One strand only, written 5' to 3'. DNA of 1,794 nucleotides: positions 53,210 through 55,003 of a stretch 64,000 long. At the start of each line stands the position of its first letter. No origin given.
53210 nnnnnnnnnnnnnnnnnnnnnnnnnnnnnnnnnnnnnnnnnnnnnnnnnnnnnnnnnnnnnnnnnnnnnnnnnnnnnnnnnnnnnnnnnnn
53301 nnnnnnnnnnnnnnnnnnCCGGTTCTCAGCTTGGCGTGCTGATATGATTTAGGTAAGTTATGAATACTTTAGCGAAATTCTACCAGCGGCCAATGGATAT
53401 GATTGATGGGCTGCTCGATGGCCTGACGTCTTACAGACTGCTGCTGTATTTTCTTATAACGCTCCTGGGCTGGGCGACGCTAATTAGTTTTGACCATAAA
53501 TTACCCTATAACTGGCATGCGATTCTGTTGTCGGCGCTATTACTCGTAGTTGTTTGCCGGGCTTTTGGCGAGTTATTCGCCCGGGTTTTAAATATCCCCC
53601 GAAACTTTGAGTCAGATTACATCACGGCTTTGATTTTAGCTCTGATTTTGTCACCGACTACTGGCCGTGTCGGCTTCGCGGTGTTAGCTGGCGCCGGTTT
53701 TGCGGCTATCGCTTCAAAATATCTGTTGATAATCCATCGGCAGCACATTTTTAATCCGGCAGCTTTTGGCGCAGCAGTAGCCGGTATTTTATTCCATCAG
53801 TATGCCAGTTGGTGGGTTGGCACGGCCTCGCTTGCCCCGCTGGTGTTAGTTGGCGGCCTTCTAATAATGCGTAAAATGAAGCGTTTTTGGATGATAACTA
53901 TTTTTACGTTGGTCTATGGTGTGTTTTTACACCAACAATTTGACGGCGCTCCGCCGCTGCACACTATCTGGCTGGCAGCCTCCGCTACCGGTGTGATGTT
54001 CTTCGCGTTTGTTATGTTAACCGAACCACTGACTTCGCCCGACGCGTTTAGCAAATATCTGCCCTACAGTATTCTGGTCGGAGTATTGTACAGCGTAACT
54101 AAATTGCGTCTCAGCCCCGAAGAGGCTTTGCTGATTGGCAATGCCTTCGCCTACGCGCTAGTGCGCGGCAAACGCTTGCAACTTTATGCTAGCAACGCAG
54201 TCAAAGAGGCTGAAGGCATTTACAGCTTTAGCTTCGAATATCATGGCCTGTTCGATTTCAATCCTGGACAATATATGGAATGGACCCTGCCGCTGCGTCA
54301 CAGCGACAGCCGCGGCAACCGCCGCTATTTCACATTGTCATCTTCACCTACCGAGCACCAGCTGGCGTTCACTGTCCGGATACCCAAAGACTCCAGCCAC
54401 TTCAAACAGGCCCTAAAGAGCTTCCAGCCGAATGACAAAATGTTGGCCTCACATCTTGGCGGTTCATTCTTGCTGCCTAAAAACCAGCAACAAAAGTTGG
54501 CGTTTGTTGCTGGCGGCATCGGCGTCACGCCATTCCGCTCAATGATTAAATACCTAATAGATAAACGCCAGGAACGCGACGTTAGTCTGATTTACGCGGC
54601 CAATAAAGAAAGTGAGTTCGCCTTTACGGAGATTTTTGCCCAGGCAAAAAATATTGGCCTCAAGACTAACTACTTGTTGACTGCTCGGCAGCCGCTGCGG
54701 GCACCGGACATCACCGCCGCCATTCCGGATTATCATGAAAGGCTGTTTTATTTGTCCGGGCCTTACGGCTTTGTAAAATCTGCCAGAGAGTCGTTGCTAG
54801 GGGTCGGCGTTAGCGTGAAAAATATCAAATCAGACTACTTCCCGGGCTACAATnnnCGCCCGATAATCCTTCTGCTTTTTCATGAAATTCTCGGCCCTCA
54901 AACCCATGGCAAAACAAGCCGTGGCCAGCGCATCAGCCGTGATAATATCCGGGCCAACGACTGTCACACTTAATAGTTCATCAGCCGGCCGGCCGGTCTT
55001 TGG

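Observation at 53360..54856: Unusual single-polypeptide fusion of an NqrB/RnfD-like membrane domain with an NqrF-like FAD/NADH reductase domain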

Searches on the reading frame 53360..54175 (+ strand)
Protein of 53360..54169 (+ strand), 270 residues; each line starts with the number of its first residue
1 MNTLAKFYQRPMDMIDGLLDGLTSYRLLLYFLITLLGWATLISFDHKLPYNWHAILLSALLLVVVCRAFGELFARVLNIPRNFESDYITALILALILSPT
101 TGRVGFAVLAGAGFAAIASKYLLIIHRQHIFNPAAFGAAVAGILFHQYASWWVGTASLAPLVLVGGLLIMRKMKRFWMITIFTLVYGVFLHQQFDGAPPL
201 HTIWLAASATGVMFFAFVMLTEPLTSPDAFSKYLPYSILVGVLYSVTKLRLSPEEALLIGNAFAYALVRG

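Call 17: search_solved_structures(query=A2, max_evalue=1, show_alignments=3)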
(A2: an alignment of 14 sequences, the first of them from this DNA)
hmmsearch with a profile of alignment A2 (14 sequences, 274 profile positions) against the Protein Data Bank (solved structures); distinct sequences matched with E-value up to 1: 1.
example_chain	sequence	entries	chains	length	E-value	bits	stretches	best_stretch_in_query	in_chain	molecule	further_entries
8ahx_D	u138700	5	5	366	0.044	16.4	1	161-258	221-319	Ion-translocating oxidoreductase complex subunit D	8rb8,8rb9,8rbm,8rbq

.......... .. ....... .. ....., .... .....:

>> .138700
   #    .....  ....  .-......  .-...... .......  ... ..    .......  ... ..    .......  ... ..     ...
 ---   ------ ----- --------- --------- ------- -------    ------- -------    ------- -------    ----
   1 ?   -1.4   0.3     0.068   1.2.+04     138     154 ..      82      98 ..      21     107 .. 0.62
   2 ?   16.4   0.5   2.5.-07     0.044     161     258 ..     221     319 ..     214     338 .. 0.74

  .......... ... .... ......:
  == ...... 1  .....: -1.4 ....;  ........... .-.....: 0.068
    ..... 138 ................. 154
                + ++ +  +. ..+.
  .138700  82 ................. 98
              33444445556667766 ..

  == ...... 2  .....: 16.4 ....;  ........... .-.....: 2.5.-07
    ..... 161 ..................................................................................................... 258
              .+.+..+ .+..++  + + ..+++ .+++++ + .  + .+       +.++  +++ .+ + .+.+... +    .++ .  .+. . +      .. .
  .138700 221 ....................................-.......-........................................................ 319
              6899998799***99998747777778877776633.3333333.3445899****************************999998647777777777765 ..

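Call 23: search_protein_representatives(protein=window:53360-54169:+)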
Query: 270 residues. Proteins with E-value up to 0.001 (for the whole library): 1318; up to 1e-10: 691; up to 1e-30: 167. The best 150 are listed.
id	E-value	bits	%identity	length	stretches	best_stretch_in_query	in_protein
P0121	7.0e-73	261.9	52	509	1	5-267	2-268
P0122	1.6e-63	231.2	48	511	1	7-267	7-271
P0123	3.9e-60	220.1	45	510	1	7-267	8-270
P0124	9.4e-55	202.4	56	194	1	4-186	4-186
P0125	2.9e-54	200.8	45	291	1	14-267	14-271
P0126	7.2e-52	193.0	48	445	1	7-218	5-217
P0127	1.0e-49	185.9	46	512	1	13-266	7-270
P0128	6.8e-49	183.2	58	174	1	4-156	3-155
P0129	1.9e-48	181.8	43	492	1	13-266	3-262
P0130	7.1e-48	179.9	45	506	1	13-267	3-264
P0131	1.3e-46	175.7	45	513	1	14-266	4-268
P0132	1.6e-46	175.4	47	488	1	25-267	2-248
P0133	5.2e-46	173.8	42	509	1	12-266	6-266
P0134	1.2e-44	169.4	42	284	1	14-266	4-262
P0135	1.3e-44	169.2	45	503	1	9-267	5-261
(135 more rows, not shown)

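Call 31: predict_structure(alignment_id=A2)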
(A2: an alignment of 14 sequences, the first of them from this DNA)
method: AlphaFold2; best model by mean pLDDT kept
length: 272 residues; sequences in the alignment: 14
mean_pLDDT: 82.9   pTM: 0.82
mean pLDDT of the five models: 82.9, 80.2, 79.9, 68.4, 63.7
residues with pLDDT >= 90: 83; 70-90: 149; 50-70: 35; < 50: 5
segments of 3 or more residues with pLDDT < 50: 225-227
pLDDT, mean of each block of 10 residues (from residue 1): 68 67 80 93 89 96 96 87 88 93 94 93 70 90 86 81 86 81 87 77 75 86 57 81 81 87 75 48
secondary structure, 60 per line:
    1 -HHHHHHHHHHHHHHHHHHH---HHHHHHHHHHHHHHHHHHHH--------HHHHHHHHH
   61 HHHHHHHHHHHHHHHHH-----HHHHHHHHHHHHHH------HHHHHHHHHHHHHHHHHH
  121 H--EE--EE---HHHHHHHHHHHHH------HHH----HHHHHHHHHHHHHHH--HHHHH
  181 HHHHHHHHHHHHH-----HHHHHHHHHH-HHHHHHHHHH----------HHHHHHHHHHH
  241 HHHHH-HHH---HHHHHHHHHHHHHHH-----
elements in order: H2-20 H24-43 H52-77 H83-96 H103-121 H133-145 H159-173 H176-193 H199-208 H210-219 H230-245 H253-267

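Call 33: find_related_loci(query=A2, collection=genome_contigs, flank=6000)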
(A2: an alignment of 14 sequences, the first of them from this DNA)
Query A2 (272 aa) in genome_contigs; peptide patterns used: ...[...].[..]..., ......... (x = any residue, [..] = any of these).
599 stretches matched a pattern (row limit reached: there are more); 566 encode a relative of the query (tblastn E <= 1e-3); the best 80 are kept; 80 distinct loci.
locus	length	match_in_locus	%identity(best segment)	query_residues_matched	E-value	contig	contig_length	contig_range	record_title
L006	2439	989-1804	74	1-272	4e-143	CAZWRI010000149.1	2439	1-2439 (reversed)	MAG TPA_asm: uncultured Candidatus Saccharibacteria bacterium isolate binchicken_co84_531 genome assembly, contig: k141_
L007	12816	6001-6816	76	1-272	7e-123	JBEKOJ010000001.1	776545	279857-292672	MAG: Candidatus Saccharimonadales bacterium isolate SPRUCE 438 SPRUCE_438_1, whole genome shotgun sequence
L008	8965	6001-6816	69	1-272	4e-120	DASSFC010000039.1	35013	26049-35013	MAG TPA_asm: Candidatus Saccharimonadales bacterium isolate SMAG_U995 k141_334874, whole genome shotgun sequence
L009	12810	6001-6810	60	1-272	1e-104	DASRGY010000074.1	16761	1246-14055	MAG TPA_asm: Candidatus Saccharimonadales bacterium isolate SMAG_U10070 k141_1641611, whole genome shotgun sequence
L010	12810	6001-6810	54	9-272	2e-90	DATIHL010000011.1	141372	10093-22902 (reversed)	MAG TPA_asm: Candidatus Saccharimonadales bacterium isolate SMAG_U15637 k141_1112186, whole genome shotgun sequence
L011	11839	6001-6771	55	16-272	5e-87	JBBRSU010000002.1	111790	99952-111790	MAG: Candidatus Saccharimonadales bacterium isolate La2_metabat2.139 La2_metabat2.139_K_1025123L111790_cov_14.5289, whol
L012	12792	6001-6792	54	7-265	3e-83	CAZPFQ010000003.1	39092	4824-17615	MAG TPA_asm: uncultured Candidatus Saccharibacteria bacterium isolate SRP200132_co2_4 genome assembly, contig: NODE_808_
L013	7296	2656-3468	53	4-272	2e-77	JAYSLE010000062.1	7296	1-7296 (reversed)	MAG: Candidatus Saccharibacteria bacterium isolate GFS_10315 GFS_10315_61, whole genome shotgun sequence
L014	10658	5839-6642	51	9-272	4e-77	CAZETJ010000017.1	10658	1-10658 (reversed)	MAG TPA_asm: uncultured Candidatus Saccharibacteria bacterium isolate binchicken_co50_391 genome assembly, contig: NODE_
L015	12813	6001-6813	50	1-271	2e-72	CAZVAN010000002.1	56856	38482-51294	MAG TPA_asm: uncultured Candidatus Saccharibacteria bacterium isolate binchicken_co54_401 genome assembly, contig: NODE_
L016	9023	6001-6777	50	13-267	3e-67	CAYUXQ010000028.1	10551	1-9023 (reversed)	MAG TPA_asm: uncultured Candidatus Saccharibacteria bacterium isolate SRP263991_co5_150 genome assembly, contig: NODE_12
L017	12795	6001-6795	46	1-265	1e-65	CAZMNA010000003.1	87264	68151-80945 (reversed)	MAG TPA_asm: uncultured Candidatus Saccharibacteria bacterium isolate binchicken_co241_136 genome assembly, contig: NODE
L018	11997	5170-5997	47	1-272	1e-63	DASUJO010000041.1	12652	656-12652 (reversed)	MAG TPA_asm: Candidatus Saccharimonadales bacterium isolate SMAG_U1488 k141_805355, whole genome shotgun sequence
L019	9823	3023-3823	43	6-265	2e-55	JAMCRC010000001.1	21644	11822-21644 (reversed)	MAG: Patescibacteria group bacterium isolate FK_Sedi_A_Bin.289 NODE_5367_length_21644_cov_1.8082, whole genome shotgun s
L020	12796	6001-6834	39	4-272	6e-53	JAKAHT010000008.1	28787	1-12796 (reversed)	MAG: bacterium isolate WY3.bin127 NODE_2459_length_28787_cov_25.685101, whole genome shotgun sequence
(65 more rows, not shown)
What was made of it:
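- Closest known: NQR/RNF-like. Different: At least 566 loci matched in the species-representative genome scan, and about 1,300 clusters at 50% identity matched the membrane domain (calls 33, 23).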

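Call 36: fold_search(model_id=the predicted structure, library=pdb)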
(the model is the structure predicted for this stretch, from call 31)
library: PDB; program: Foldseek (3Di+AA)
matches with E <= 10: 223; with E <= 0.001: 11
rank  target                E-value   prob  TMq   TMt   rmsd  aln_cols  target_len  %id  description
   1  8rbq_D                2.9e-05  1.00  0.69  0.63   5.2       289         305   23  Cryo-EM structure of the NADH:ferredoxin oxidoreductase RNF from Azotobacter vinelandii, dithionite reduced (released 2024-06-26)
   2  9eri_D                4.1e-05  1.00  0.69  0.59   5.5       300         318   19  Cryo-EM structure of sodium pumping Rnf complex from Acetobacterium woodii bound to NADH (released 2025-03-05)
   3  8ahx_D                5.7e-05  1.00  0.65  0.52   6.2       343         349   18  Cryo-EM structure of the nitrogen-fixation associated NADH:ferredoxin oxidoreductase RNF from Azotobacter vinelandii (released 2023-11-01)
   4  7xk3_B                2.6e-04  1.00  0.60  0.43   6.0       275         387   18  Cryo-EM structure of Na+-pumping NADH-ubiquinone oxidoreductase from Vibrio cholerae, state 1 (released 2022-07-20)
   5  8ad0_B                2.8e-04  1.00  0.61  0.44   5.5       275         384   17  X-ray structure of Na+-NQR from Vibrio cholerae in different conformation at 3.1 A (released 2023-07-12)
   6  7zc6_D                3.8e-04  1.00  0.64  0.58   6.8       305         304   19  Na+ - translocating ferredoxin: NAD+ reductase (Rnf) of C. tetanomorphum (released 2022-09-28)
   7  9lrr_B                4.3e-04  1.00  0.61  0.42   5.5       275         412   18  Cryo-EM structure of Na+-translocating NADH-ubiquinone oxidoreductase NqrB-G141A mutant from Vibrio cholerae with boun (released 2025-04-23)
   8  9uuu_B                4.7e-04  1.00  0.59  0.44   6.3       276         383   18  Cryo-EM structure of Na+-translocating NADH-ubiquinone oxidoreductase from Vibrio cholerae reduced by NADH (released 2025-06-25)
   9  9ud3_B                4.9e-04  1.00  0.56  0.41   5.9       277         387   19  Cryo-EM structure of Na+-translocating NADH-ubiquinone oxidoreductase NqrB-T236Y mutant from Vibrio cholerae (released 2025-06-25)
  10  8a1x_B                6.1e-04  1.00  0.60  0.43   5.9       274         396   19  Sodium pumping NADH-quinone oxidoreductase with inhibitor DQA (released 2023-06-14)
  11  7xk6_B                8.2e-04  1.00  0.62  0.42   6.0       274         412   16  Cryo-EM structure of Na+-pumping NADH-ubiquinone oxidoreductase from Vibrio cholerae, with aurachin D-42 (released 2022-07-20)
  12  8acw_B                1.1e-03  1.00  0.54  0.40   7.2       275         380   19  X-ray structure of Na+-NQR from Vibrio cholerae at 3.4 A resolution (released 2023-07-12)
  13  8a1t_B                1.2e-03  1.00  0.56  0.41   6.4       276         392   19  Sodium pumping NADH-quinone oxidoreductase (released 2023-06-14)
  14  3k3f                  4.7e-01  0.85  0.44  0.38   8.3       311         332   12  Crystal Structure of the Urea Transporter from Desulfovibrio Vulgaris (released 2009-11-17)
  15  3me1_C                5.1e-01  0.85  0.41  0.37   6.9       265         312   13  Crystal Structure of the Desulfovibro vulgaris Urea Transporter in the P3(1) Space Group at 3.86 (released 2011-01-19)
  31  7s8l_R                2.3e+00  0.05  0.14  0.15  17.1       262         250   12  CryoEM structure of Gq-coupled MRGPRX2 with peptide agonist Cortistatin-14 (released 2021-11-17)
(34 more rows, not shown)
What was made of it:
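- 53360..54169 (+): NqrB/RnfD-fold membrane domain (aa 1-270, about 10 helices). The top 13 Foldseek PDB hits are all RnfD/NqrB (call 36).
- Checked: The next matches are urea transporters at E~0.5 (calls 31, 36).
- The membrane domain has the NqrB/RnfD fold (call 36), and that fold contributes to the ion pathway in Na+-NQR (established knowledge).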

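Call 48: search_protein_families(library=pfam, proteins=[window:53360-54169:+], max_evalue=1)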
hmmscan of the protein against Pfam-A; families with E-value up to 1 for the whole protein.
window:53360-54169:+ (270 aa): 2 families
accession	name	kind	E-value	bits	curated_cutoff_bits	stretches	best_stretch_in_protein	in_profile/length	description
PF03116.20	NQR2_RnfD_RnfE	-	1.9e-09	37.8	27.7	2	159-251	175-266/296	NQR2, RnfD, RnfE family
PF11666.13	DUF2933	-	0.41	11.3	21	0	113-136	2-25/52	Protein of unknown function (DUF2933)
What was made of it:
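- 53360..54169 (+): PF03116 at 37.8 bits against a gathering score of 27.7 (call 48).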

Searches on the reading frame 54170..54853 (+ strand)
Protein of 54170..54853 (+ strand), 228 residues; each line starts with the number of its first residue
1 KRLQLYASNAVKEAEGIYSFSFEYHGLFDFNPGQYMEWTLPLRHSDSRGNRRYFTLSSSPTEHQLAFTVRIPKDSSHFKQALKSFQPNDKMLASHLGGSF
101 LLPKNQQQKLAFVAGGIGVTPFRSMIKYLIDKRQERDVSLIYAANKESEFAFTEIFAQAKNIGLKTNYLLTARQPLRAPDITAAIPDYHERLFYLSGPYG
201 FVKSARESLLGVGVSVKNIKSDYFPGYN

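Call 48: search_protein_families(library=pfam, proteins=[window:54170-54853:+], max_evalue=1)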
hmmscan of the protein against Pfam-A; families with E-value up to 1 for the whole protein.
window:54170-54853:+ (228 aa): 2 families
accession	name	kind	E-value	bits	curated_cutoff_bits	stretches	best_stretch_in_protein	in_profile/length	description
PF00175.26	NAD_binding_1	-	2.8e-08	34.8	22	1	112-161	1-51/109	Oxidoreductase NAD-binding domain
PF08030.17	NAD_binding_6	-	0.00012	22.6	22.2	1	109-152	3-51/156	Ferric reductase NAD binding domain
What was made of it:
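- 54170..54856 (+): FNR-type FAD/NAD(P)H-binding domain (aa 271-498), predicted cytosolic. PF00175 at E=2.8e-8 and PF08030 at E=1.2e-4 (call 48).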
